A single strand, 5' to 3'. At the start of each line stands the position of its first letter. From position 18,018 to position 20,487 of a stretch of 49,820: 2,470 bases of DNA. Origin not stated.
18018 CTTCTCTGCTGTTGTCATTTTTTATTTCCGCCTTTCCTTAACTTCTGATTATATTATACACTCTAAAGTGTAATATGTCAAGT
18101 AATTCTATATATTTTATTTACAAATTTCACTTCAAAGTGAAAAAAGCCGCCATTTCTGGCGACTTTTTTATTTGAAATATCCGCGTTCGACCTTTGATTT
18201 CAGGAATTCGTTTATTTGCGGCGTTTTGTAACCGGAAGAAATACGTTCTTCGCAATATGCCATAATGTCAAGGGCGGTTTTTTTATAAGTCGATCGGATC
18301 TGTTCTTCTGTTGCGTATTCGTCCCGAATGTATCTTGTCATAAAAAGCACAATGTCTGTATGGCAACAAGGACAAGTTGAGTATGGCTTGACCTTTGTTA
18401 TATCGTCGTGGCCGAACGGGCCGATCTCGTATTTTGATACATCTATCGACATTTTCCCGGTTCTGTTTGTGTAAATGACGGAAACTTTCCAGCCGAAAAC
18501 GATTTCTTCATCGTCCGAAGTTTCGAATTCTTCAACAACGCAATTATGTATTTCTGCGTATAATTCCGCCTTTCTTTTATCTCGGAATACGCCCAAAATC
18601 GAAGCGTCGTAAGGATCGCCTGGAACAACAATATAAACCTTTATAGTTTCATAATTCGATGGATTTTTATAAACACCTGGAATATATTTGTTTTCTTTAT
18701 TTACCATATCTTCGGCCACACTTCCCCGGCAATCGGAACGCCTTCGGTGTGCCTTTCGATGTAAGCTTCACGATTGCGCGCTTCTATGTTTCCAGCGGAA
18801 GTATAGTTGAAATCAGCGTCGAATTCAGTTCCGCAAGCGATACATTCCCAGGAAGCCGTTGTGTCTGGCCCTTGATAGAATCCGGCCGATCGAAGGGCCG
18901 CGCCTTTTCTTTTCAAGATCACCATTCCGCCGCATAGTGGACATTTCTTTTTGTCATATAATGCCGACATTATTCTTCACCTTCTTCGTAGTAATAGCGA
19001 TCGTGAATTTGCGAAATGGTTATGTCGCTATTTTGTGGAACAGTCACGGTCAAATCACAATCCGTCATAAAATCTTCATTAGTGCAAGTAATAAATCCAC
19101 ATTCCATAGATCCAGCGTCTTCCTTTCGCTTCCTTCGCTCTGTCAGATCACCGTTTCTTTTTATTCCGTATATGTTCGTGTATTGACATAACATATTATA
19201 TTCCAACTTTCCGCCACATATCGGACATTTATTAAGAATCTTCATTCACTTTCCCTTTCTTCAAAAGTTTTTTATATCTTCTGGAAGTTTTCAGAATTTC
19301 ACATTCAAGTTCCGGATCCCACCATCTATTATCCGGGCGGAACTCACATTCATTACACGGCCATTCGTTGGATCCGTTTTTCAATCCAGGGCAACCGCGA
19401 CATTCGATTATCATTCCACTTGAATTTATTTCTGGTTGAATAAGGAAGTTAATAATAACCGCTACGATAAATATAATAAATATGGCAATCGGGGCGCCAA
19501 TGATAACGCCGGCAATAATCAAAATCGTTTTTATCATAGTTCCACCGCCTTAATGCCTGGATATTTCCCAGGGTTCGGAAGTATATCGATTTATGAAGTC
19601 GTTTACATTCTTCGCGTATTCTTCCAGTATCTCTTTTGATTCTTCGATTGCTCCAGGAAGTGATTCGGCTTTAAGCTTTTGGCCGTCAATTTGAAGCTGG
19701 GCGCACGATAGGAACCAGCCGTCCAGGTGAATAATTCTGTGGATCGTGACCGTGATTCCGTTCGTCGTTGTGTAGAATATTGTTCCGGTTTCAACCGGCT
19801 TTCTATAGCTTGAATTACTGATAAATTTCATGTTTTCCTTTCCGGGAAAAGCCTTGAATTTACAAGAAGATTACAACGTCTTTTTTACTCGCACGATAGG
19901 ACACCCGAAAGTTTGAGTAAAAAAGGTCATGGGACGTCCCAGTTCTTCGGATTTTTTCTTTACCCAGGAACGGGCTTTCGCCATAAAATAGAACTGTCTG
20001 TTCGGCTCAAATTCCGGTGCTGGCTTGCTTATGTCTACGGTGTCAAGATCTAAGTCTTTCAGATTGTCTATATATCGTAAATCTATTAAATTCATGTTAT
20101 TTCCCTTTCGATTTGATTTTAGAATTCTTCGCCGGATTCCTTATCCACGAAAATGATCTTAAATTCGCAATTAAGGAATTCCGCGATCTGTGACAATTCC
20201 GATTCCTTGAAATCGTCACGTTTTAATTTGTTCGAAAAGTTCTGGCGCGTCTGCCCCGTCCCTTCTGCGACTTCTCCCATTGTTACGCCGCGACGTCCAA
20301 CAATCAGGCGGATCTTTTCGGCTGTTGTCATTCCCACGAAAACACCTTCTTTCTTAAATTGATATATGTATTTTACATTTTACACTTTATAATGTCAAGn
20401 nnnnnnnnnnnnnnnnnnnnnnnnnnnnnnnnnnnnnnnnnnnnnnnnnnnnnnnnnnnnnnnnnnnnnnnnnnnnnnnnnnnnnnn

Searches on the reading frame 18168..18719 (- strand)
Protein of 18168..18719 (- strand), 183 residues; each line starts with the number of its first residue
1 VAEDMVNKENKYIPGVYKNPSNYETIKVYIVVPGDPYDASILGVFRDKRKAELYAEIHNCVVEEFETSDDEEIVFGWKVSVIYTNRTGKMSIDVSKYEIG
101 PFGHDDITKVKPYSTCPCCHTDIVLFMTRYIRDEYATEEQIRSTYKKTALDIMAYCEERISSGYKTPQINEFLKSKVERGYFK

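Call 53: search_protein_families(library=pfam, proteins=[window:18168-18719:-], max_evalue=0.01)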
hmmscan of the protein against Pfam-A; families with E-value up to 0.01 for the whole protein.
window:18168-18719:- (183 aa): 1 family
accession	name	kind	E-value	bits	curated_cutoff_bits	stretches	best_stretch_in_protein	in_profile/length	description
PF24024.1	DUF7336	-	8.9e-06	25.9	25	1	27-59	2-35/60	Domain of unknown function (DUF7336)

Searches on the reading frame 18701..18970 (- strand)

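Call 53: search_protein_families(library=pfam, proteins=[window:18701-18970:-], max_evalue=0.01)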
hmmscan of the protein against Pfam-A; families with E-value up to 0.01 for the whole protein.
window:18701-18970:- (89 aa): 4 families
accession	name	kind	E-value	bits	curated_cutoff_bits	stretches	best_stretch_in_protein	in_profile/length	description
PF07282.18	Cas12f1-like_TNB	-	0.00044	20.8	26.3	1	8-55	29-55/60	Cas12f1-like, TNB domain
PF14354.12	Lar_restr_allev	-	0.0034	18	28.6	1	8-60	4-41/58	Restriction alleviation protein Lar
PF24460.1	DUF7575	-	0.0073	16.1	28.5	0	40-54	3-17/28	Domain of unknown function (DUF7575)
PF23455.1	DUF7129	-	0.0084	16.3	30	0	37-52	8-23/45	Domain of unknown function (DUF7129)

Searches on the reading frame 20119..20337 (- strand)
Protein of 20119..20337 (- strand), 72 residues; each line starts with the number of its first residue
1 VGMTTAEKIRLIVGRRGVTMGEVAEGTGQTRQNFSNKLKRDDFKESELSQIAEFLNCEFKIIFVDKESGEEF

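Call 54: search_protein_families(library=pfam, proteins=[window:20119-20337:-], max_evalue=0.01)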
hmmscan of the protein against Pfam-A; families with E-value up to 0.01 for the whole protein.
window:20119-20337:- (72 aa): 3 families
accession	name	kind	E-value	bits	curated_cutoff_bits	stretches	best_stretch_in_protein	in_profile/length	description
PF13443.12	HTH_26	-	1.4e-05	25.7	22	1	8-60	1-55/63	Cro/C1-type HTH DNA-binding domain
PF12802.13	MarR_2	-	0.0042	17.6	27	1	13-40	14-43/61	MarR family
PF13693.12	HTH_35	-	0.0053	17.1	25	1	12-63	10-59/75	Winged helix-turn-helix DNA-binding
